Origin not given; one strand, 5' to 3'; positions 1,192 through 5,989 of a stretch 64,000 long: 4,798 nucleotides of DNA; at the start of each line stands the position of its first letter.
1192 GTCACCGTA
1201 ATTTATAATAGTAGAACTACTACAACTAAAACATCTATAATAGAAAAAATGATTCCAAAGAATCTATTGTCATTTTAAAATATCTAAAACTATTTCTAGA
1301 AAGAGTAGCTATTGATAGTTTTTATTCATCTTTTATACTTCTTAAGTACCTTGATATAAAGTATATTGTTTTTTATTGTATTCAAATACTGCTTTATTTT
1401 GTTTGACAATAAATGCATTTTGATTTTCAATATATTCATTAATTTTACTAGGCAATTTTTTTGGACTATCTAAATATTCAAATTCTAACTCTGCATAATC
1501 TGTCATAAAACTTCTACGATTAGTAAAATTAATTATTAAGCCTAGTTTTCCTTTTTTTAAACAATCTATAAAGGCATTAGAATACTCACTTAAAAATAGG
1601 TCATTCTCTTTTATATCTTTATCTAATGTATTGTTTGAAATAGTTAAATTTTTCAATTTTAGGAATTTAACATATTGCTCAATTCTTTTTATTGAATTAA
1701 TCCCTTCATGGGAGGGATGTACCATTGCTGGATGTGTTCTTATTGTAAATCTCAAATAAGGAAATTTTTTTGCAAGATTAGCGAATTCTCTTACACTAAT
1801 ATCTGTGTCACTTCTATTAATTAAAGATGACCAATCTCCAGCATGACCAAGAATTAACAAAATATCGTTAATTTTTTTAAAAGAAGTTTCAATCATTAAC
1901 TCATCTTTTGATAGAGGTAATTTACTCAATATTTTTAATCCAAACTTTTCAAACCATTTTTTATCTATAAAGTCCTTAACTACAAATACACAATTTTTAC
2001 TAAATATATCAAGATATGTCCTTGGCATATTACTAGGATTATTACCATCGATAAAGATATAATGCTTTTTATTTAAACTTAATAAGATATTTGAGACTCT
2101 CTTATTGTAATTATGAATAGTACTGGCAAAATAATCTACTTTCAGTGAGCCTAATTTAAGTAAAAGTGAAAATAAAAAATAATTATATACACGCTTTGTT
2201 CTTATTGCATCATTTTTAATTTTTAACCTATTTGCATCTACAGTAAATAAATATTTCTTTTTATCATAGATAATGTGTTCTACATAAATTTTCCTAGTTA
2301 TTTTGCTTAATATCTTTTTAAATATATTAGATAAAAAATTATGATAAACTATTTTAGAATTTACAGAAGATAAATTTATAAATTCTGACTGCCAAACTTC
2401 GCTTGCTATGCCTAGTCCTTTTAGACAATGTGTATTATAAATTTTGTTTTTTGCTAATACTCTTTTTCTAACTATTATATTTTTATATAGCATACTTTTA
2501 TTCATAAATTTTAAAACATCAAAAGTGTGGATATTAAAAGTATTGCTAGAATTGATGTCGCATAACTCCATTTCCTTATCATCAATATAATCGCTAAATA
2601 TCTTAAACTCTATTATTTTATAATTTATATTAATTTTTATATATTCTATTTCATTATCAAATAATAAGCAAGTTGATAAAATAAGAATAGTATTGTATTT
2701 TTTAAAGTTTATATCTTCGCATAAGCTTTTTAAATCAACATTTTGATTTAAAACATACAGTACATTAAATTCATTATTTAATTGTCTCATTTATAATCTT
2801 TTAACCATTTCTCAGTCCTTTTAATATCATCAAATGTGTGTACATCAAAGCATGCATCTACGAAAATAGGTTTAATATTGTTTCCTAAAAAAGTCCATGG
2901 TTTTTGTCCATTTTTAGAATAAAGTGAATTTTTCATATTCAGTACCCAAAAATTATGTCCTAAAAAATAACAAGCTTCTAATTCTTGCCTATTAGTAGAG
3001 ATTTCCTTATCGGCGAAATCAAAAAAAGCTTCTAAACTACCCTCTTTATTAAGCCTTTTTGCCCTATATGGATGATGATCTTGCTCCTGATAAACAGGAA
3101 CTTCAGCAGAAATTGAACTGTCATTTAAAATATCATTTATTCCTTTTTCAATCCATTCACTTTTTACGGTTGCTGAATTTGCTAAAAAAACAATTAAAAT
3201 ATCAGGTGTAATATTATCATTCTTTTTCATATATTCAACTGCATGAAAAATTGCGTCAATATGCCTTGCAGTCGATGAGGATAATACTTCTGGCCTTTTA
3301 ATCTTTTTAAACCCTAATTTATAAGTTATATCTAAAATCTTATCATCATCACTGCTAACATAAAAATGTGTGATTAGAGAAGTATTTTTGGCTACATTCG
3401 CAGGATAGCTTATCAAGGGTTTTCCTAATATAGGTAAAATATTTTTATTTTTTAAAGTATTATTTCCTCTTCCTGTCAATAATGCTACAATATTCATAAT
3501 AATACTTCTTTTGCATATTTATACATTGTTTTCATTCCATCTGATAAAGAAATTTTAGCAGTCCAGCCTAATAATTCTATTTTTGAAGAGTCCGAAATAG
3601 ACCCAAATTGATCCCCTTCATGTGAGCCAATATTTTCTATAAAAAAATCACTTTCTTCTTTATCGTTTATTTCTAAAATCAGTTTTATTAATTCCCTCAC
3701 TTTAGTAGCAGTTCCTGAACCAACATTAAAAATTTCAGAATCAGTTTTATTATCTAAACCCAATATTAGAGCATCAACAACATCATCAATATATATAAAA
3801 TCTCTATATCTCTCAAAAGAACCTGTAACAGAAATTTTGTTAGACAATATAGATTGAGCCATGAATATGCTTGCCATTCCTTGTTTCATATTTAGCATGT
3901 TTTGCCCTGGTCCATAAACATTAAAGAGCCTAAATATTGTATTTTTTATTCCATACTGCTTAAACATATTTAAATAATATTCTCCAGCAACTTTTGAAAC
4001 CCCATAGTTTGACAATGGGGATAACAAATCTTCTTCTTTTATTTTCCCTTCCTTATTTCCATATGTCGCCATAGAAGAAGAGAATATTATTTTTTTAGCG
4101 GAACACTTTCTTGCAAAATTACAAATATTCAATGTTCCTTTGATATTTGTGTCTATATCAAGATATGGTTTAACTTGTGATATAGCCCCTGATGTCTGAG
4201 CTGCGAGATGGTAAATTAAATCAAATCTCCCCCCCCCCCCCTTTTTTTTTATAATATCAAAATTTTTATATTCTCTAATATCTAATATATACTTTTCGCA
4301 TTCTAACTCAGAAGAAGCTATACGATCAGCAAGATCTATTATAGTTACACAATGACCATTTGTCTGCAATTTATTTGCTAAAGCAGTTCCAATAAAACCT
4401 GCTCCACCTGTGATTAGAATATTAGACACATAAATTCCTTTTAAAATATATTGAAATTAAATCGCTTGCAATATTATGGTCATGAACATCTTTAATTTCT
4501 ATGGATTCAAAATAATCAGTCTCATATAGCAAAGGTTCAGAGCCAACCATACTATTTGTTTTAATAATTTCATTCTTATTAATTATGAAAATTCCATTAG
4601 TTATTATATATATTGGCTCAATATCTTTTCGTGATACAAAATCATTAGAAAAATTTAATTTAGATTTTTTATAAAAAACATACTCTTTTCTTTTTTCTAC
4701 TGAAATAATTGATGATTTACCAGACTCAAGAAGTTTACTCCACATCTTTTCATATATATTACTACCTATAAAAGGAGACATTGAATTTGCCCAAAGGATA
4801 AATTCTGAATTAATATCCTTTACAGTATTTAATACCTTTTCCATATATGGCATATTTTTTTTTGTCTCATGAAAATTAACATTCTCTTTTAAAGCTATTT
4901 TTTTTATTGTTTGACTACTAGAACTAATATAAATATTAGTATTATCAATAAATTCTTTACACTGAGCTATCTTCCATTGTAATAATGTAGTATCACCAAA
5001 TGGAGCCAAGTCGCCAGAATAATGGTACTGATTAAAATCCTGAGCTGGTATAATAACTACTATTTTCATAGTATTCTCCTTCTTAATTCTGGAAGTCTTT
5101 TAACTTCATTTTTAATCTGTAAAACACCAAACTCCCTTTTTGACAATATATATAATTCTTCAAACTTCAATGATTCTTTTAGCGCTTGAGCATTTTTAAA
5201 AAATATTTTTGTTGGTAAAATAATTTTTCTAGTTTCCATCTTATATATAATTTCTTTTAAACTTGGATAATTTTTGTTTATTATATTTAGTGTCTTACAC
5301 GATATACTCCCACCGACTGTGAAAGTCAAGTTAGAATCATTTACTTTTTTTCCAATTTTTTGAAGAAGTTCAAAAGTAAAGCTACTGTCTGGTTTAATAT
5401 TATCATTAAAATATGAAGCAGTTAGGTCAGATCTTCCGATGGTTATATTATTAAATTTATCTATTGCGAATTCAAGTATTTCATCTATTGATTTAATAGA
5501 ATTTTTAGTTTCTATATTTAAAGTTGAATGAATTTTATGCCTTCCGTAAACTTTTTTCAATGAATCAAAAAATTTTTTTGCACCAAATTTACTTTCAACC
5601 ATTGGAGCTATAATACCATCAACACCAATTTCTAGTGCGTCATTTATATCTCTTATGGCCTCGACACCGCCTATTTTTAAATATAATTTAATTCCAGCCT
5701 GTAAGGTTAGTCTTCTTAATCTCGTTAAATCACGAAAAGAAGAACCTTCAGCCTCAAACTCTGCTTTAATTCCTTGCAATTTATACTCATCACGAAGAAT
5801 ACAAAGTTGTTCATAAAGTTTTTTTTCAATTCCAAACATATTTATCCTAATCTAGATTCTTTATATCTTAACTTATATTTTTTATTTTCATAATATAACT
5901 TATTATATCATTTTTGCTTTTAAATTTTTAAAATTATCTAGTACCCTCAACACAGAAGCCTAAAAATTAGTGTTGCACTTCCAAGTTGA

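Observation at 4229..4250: In-frame A9G13 homopolymer inside the epimerase/dehydratase gene: a likely phase-variation switch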

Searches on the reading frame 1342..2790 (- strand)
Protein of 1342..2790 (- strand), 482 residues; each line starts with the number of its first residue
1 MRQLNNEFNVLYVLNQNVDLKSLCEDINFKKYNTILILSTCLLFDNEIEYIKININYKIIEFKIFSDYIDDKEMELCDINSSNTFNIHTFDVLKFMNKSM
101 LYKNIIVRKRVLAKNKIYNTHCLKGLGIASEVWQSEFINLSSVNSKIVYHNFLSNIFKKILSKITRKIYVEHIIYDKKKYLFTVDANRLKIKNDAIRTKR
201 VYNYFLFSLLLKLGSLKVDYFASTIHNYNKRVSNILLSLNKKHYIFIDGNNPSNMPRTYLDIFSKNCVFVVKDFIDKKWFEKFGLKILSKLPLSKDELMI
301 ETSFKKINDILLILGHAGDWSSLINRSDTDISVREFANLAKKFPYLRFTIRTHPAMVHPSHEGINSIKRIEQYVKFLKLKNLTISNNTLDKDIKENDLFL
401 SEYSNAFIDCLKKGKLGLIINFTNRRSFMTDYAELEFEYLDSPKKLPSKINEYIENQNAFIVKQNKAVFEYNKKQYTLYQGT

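Call 7: search_protein_families(library=pfam, proteins=[window:1342-2790:-])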
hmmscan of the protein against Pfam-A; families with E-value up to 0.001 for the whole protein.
window:1342-2790:- (482 aa): 0 families

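Call 8: search_protein_families(library=ncbifam, proteins=[window:1342-2790:-])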
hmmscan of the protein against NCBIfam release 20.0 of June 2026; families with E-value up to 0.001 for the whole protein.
window:1342-2790:- (482 aa): 0 families

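Call 36: search_solved_structures(query=window:1342-2790:-, max_evalue=1)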
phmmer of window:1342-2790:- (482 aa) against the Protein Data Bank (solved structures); distinct sequences matched with E-value up to 1: 0.

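Call 53: search_protein_families(library=pfam, proteins=[window:1342-2790:-], max_evalue=5)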
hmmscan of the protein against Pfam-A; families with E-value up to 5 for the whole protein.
window:1342-2790:- (482 aa): 1 family
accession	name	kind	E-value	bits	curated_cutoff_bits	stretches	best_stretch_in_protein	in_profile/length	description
PF06420.17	Mgm101p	-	0.035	14.1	27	1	121-164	116-157/170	Mitochondrial genome maintenance MGM101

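Call 54: find_homologous_proteins(query=window:1342-2790:-)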
Query window:1342-2790:- (482 aa): 37 proteins with E <= 0.001 among 8000 candidates.
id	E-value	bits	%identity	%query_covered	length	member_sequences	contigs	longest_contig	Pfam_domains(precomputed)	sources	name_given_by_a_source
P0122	0.0e+0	1050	100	100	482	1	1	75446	-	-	-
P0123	6.8e-150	518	54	98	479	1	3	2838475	-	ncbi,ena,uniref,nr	ncbi:hypothetical protein [Sulfurimonas sp.]|uniref:hypothetical protein n=1 Tax=Sulfurimonas sp. Ta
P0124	3.2e-148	512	53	100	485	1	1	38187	-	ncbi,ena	-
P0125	6.8e-88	313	39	98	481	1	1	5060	-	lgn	-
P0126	2.0e-82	295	40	97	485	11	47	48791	-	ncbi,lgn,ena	-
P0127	2.7e-82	295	39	97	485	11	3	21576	-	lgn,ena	-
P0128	3.4e-81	291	39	98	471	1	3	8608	-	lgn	-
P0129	6.1e-76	274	39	92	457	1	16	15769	-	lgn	-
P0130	1.3e-71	260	36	97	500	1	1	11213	-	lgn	-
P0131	1.1e-69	253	35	96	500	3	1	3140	-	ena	-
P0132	1.1e-68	250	34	97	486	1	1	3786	-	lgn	-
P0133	4.2e-66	242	36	96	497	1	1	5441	-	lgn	-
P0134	2.9e-65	239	44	65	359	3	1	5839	-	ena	-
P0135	1.8e-62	230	34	97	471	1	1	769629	-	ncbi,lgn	ncbi:MAG: hypothetical protein RJQ09_02165 [Cyclobacteriaceae bacterium]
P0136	8.0e-62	227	34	97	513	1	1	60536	-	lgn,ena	-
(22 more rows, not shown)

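Call 57: search_solved_structures(query=A2, max_evalue=10)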
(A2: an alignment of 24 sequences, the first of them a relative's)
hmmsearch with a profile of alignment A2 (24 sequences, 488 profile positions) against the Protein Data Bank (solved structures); distinct sequences matched with E-value up to 10: 1.
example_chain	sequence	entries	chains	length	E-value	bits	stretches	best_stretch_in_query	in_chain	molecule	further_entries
3rf0_A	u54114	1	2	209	0.68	11.8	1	90-205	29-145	Exopolyphosphatase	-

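Call 64: predict_structure(alignment_id=A2)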
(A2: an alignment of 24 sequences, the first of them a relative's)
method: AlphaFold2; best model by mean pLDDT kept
length: 482 residues; sequences in the alignment: 24
mean_pLDDT: 89.9   pTM: 0.88
mean pLDDT of the five models: 89.9, 89.5, 89.2, 88.9, 88.7
residues with pLDDT >= 90: 350; 70-90: 101; 50-70: 13; < 50: 18
segments of 3 or more residues with pLDDT < 50: 136-150
pLDDT, mean of each block of 10 residues (from residue 1): 75 94 92 94 97 90 94 91 80 88 95 94 90 61 38 72 83 96 90 94 91 92 92 92 94 89 93 95 93 93 95 79 82 98 98 89 91 98 97 97 94 97 91 98 97 96 98 95 69
secondary structure, 60 per line:
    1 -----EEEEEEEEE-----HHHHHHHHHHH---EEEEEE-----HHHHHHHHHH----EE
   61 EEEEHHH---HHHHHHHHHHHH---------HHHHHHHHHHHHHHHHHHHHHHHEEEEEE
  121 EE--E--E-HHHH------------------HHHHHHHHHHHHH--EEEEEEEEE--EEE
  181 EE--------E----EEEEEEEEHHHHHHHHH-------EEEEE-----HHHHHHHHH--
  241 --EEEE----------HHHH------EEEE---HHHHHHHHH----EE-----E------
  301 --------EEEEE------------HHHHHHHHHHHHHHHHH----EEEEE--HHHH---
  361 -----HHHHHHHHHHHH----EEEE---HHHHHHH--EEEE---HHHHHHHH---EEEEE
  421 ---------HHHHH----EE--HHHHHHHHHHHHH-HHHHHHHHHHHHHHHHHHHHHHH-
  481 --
elements in order: E6-14 H20-30 E34-39 H45-54 E59-64 H71-82 H92-114 E115-122 H130-133 H152-164 E167-175 E178-182 E196-203 H204-212 E220-224 H230-238 E243-246 H257-260 E267-270 H274-282 E309-313 H326-342 E347-351 H354-357 H366-377 E382-385 H389-395 E398-401 H405-412 E416-420 H430-434 H443-455 H457-479

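Call 66: fold_search(model_id=the predicted structure, library=pdb)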
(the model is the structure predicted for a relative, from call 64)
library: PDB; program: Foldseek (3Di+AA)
matches with E <= 10: 1540; with E <= 0.001: 35
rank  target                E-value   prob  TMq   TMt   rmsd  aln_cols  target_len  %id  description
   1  7vfk_B                4.6e-08  1.00  0.39  0.38  23.9       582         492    8  Crystal structure of SdgB (ligand-free form) (released 2021-11-24)
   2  6eji_A                1.4e-07  1.00  0.39  0.50  18.8       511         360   12  Structure of a glycosyltransferase (released 2018-02-07)
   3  5e9t_D                1.4e-06  1.00  0.27  0.28  10.6       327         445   18  Crystal structure of GtfA/B complex (released 2016-03-02)
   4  2p6p_B                1.8e-06  1.00  0.30  0.37  17.2       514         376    7  X-ray crystal structure of C-C bond-forming dTDP-D-Olivose-transferase UrdGT2 (released 2007-08-07)
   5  7qh9_DDD              2.1e-06  1.00  0.35  0.35  24.1       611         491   11  TarM(Se)_G117R-4RboP (released 2023-05-10)
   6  6vlc_D                3.9e-06  1.00  0.26  0.33  22.8       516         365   11  Crystal structure of UDP-GlcNAc 2-epimerase from Neisseria meningitidis bound to UDP-GlcNAc (released 2020-11-11)
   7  8chd_A                4.9e-06  1.00  0.34  0.35  20.7       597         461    8  NtUGT1 in two conformations (released 2024-02-21)
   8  3fro_A                5.5e-06  1.00  0.36  0.39   8.1       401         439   11  Crystal structure of Pyrococcus abyssi glycogen synthase with open and closed conformations (released 2010-01-12)
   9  7d1i_A                7.8e-06  1.00  0.32  0.41  17.6       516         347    9  Crystal structure of acinetobacter baumannii MurG (released 2021-07-14)
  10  5e9t_B                9.3e-06  1.00  0.26  0.27  10.0       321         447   16  Crystal structure of GtfA/B complex (released 2016-03-02)
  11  2p6p_A                9.9e-06  1.00  0.33  0.40  17.4       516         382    8  X-ray crystal structure of C-C bond-forming dTDP-D-Olivose-transferase UrdGT2 (released 2007-08-07)
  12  4xyw                  1.8e-05  1.00  0.32  0.45   7.5       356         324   11  Glycosyltransferases WbnH (released 2016-02-10)
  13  3l01_A                2.1e-05  1.00  0.34  0.37  21.0       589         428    9  Crystal structure of monomeric glycogen synthase from Pyrococcus abyssi (released 2010-12-29)
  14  2vg8                  2.5e-05  1.00  0.36  0.37  18.2       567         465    7  Characterization and engineering of the bifunctional N- and O- glucosyltransferase involved in xenobiotic metabolism in  (released 2007-12-04)
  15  2bis_A                2.7e-05  1.00  0.35  0.38  10.1       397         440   11  Structure of glycogen synthase from Pyrococcus abyssi (released 2005-11-28)
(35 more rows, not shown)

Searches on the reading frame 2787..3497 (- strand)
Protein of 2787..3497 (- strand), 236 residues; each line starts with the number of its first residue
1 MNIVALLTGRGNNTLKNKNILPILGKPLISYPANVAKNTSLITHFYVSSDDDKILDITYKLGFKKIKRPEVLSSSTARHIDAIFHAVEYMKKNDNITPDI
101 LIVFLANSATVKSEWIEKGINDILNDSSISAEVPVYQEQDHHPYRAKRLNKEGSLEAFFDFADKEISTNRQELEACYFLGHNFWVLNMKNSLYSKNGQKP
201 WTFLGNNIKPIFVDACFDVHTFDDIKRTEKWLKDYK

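Call 7: search_protein_families(library=pfam, proteins=[window:2787-3497:-])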
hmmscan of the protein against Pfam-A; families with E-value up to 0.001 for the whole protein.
window:2787-3497:- (236 aa): 1 family
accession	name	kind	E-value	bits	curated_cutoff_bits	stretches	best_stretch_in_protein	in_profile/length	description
PF02348.25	CTP_transf_3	-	6.2e-12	46.2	22.6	1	15-137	13-130/217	Cytidylyltransferase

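Call 8: search_protein_families(library=ncbifam, proteins=[window:2787-3497:-])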
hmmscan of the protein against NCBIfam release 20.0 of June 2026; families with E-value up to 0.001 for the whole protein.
window:2787-3497:- (236 aa): 5 families
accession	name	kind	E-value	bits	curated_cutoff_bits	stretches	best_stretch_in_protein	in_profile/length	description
TIGR03584.1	PseF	equivalog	3.3e-20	72.7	205.7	1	4-229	1-217/222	pseudaminic acid cytidylyltransferase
NF003952.0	PRK05450.1-5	subfamily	3e-07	29.9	193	1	15-137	16-130/250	3-deoxy-manno-octulosonate cytidylyltransferase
NF009905.0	PRK13368.1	subfamily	4.8e-06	26.1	255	1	14-139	15-130/243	3-deoxy-manno-octulosonate cytidylyltransferase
NF003950.0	PRK05450.1-3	subfamily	2.2e-05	23.9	234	1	15-141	16-135/248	3-deoxy-manno-octulosonate cytidylyltransferase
NF003948.0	PRK05450.1-1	equivalog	0.00041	19.6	281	1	13-121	17-118/248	3-deoxy-manno-octulosonate cytidylyltransferase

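Call 30: find_encoding_contigs(protein=window:2787-3497:-, flank=3000, max_places=6)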
Protein window:2787-3497:- (236 aa): no gene with exactly this product is on record in the collection.

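Call 53: search_protein_families(library=pfam, proteins=[window:2787-3497:-], max_evalue=5)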
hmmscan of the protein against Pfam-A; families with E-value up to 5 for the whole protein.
window:2787-3497:- (236 aa): 2 families
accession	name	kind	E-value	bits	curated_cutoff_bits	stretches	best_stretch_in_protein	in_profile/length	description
PF02348.25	CTP_transf_3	-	6.2e-12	46.2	22.6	1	15-137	13-130/217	Cytidylyltransferase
PF12804.13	NTP_transf_3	-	0.19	12.4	27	1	9-143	7-130/160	MobA-like NTP transferase domain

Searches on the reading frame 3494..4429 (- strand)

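Call 7: search_protein_families(library=pfam, proteins=[window:3494-4429:-])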
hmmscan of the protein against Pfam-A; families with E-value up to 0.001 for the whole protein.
window:3494-4429:- (311 aa): 6 families
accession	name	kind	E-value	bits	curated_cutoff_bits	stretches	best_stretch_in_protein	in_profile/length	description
PF01370.27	Epimerase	-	2.4e-46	158.6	20.9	1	4-237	1-240/240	NAD dependent epimerase/dehydratase family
PF16363.11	GDP_Man_Dehyd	-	3.1e-37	129.2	27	1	5-302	1-332/332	GDP-mannose 4,6 dehydratase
PF04321.23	RmlD_sub_bind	-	2.4e-15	56.8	27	1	3-179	2-160/287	RmlD substrate binding domain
PF02719.21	Polysacc_synt_2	-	6.5e-15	55.5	20.2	1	4-274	1-268/293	Polysaccharide biosynthesis protein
PF01073.25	3Beta_HSD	-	1.9e-13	50.5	22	1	5-226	1-230/280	3-beta hydroxysteroid dehydrogenase/isomerase family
PF07993.18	NAD_binding_4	-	2.8e-13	50.1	20.1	1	69-193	89-231/258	Male sterility protein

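Call 8: search_protein_families(library=ncbifam, proteins=[window:3494-4429:-])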
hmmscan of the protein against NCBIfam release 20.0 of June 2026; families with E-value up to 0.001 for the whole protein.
window:3494-4429:- (311 aa): 32 families (the best 25 are shown)
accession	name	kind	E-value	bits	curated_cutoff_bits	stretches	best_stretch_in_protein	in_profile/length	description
TIGR02197.1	heptose_epim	equivalog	6.8e-38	130.6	274.6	1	4-266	1-271/316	ADP-glyceromanno-heptose 6-epimerase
TIGR01179.1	galE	equivalog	3.8e-37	127.8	262.3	1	3-307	1-326/332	UDP-glucose 4-epimerase GalE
TIGR01181.1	dTDP_gluc_dehyt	equivalog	6.9e-32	110.8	365.1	1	3-304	1-309/321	dTDP-glucose 4,6-dehydratase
TIGR04180.1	EDH_00030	hypoth_equivalog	8.3e-29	100.6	475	1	4-258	1-259/297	NAD-dependent 4,6-dehydratase LegB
NF047922.1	GDPFucSynFcl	equivalog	1.7e-22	80.3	500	1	3-305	4-300/308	GDP-L-fucose synthase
NF008360.0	PRK11150.1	equivalog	8.5e-22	77.7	452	1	4-260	2-259/310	ADP-glyceromanno-heptose 6-epimerase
NF011728.1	PRK15181.1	equivalog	8.5e-21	74.3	760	1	4-305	18-336/348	Vi polysaccharide biosynthesis UDP-N-acetylglucosaminuronic acid C-4 epimerase TviC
NF043036.1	ErythonDh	equivalog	9.1e-18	64.5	325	1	3-160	2-167/321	D-erythronate dehydrogenase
NF007956.0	PRK10675.1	subfamily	8.9e-16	57.9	394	1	3-298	2-321/338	UDP-glucose 4-epimerase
TIGR03466.1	HpnA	hypoth_equivalog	1.6e-13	50.3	367.65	1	4-147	3-146/327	hopanoid-associated sugar epimerase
NF007582.0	PRK10217.1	equivalog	1.9e-13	50.2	698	1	1-302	1-327/355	dTDP-glucose 4,6-dehydratase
NF042423.1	oxyalk_red_Shew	equivalog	8.9e-13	48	580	1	2-226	9-222/331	2-alkyl-3-oxoalkanoate reductase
NF008872.0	PRK11908.1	equivalog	1.3e-12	47.4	294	1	2-256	2-272/349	bifunctional UDP-4-keto-pentose/UDP-xylose synthase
TIGR02622.1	CDP_4_6_dhtase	equivalog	1.4e-12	47.5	278.45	1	3-158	6-170/352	CDP-glucose 4,6-dehydratase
NF041015.1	UDPsulfquin_syn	equivalog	4.5e-12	45.6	575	1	57-303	78-360/384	UDP-sulfoquinovose synthase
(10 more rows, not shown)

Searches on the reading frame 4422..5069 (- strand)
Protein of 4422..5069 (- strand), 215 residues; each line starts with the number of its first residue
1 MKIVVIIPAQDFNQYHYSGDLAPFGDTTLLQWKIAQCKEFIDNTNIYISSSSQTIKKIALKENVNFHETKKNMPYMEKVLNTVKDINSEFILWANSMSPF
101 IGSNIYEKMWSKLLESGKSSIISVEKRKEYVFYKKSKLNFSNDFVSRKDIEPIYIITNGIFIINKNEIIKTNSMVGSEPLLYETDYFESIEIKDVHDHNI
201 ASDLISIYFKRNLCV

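Call 7: search_protein_families(library=pfam, proteins=[window:4422-5069:-])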
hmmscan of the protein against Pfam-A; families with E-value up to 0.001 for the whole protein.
window:4422-5069:- (215 aa): 1 family
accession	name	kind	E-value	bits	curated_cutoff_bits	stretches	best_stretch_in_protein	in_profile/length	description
PF02348.25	CTP_transf_3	-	1.1e-05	25.8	22.6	1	21-137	18-142/217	Cytidylyltransferase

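Call 8: search_protein_families(library=ncbifam, proteins=[window:4422-5069:-])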
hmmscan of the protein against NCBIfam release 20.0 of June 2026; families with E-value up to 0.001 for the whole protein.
window:4422-5069:- (215 aa): 2 families
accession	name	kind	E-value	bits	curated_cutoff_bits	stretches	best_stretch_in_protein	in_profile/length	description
NF053639.1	Mfer334_fam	equivalog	0.00042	20.2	260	1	45-131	58-145/209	pseudomurein biosynthesis protein PmurB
NF003952.0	PRK05450.1-5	subfamily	0.00045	19.4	193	1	1-124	1-127/250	3-deoxy-manno-octulosonate cytidylyltransferase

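Call 29: find_encoding_contigs(protein=window:4422-5069:-, flank=3000, max_places=6)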
Protein window:4422-5069:- (215 aa): no gene with exactly this product is on record in the collection.

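Call 53: search_protein_families(library=pfam, proteins=[window:4422-5069:-], max_evalue=5)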
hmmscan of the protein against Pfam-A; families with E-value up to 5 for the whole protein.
window:4422-5069:- (215 aa): 3 families
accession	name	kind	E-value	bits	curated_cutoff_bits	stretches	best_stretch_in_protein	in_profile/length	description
PF02348.25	CTP_transf_3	-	1.1e-05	25.8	22.6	1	21-137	18-142/217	Cytidylyltransferase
PF12804.13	NTP_transf_3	-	0.0097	16.5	27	1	21-191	18-142/160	MobA-like NTP transferase domain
PF20212.3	DUF6572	-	0.037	14.7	27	1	28-90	38-100/106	Family of unknown function (DUF6572)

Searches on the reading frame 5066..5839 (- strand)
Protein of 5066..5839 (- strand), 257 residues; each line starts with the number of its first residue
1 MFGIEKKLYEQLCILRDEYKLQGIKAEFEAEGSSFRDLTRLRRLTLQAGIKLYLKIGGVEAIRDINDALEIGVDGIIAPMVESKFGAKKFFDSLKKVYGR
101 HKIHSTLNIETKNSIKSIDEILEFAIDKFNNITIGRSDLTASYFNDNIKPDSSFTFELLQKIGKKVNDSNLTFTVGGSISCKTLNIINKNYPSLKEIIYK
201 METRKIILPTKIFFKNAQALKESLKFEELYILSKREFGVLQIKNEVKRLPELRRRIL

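Call 7: search_protein_families(library=pfam, proteins=[window:5066-5839:-])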
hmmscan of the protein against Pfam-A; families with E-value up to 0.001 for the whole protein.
window:5066-5839:- (257 aa): 1 family
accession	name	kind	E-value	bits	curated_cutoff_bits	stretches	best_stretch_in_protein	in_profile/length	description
PF03328.21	HpcH_HpaI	-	3.4e-07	30.2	25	1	62-142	75-157/221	HpcH/HpaI aldolase/citrate lyase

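Call 8: search_protein_families(library=ncbifam, proteins=[window:5066-5839:-])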
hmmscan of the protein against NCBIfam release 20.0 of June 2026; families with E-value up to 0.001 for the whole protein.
window:5066-5839:- (257 aa): 0 families

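Call 53: search_protein_families(library=pfam, proteins=[window:5066-5839:-], max_evalue=5)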
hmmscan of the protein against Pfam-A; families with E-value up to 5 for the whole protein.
window:5066-5839:- (257 aa): 2 families
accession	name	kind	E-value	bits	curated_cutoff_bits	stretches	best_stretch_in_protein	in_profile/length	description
PF03328.21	HpcH_HpaI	-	3.4e-07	30.2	25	1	62-142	75-157/221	HpcH/HpaI aldolase/citrate lyase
PF21084.3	DUF4423_like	-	0.14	13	24.1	1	169-203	21-54/76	Winged Helix-turn-helix domain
